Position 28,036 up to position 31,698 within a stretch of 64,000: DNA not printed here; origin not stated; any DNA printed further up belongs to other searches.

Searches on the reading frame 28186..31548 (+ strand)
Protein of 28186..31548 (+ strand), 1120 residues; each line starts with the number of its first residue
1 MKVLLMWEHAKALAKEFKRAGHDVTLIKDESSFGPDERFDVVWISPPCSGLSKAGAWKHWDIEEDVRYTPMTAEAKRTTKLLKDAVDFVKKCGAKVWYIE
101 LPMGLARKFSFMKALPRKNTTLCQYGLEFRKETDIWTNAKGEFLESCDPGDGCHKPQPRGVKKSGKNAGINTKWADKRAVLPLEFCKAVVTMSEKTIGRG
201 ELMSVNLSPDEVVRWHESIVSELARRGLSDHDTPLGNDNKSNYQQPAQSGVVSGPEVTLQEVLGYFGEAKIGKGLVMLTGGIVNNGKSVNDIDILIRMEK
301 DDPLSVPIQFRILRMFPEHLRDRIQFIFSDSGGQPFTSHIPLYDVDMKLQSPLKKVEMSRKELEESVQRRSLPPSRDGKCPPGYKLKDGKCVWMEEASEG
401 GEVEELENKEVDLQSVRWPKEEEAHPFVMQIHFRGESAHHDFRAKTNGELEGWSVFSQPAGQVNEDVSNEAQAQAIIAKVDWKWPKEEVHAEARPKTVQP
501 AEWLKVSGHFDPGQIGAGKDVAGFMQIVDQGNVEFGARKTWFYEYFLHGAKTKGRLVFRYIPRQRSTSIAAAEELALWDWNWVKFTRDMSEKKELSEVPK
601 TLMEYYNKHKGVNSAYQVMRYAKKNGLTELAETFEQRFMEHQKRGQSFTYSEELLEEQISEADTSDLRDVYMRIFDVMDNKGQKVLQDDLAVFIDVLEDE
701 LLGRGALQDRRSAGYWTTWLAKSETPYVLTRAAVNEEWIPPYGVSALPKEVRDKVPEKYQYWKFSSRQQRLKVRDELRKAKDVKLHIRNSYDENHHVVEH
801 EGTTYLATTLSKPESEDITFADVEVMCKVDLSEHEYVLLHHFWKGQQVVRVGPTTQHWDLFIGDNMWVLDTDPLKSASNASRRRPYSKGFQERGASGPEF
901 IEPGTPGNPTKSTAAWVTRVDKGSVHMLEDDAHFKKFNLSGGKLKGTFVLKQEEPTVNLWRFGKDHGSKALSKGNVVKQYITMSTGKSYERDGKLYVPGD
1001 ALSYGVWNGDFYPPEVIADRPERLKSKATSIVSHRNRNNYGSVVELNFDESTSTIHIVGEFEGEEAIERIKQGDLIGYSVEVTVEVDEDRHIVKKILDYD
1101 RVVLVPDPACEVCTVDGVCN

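Call 11: search_protein_families(library=pfam, proteins=[window:28186-31548:+], max_evalue=0.01)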
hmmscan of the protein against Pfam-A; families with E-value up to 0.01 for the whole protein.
window:28186-31548:+ (1120 aa): 1 family
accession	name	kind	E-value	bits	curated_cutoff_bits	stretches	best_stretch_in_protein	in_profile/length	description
PF13298.12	LigD_N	-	0.005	17.4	31.1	0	436-535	6-76/107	DNA Ligase D 3'-phosphoesterase domain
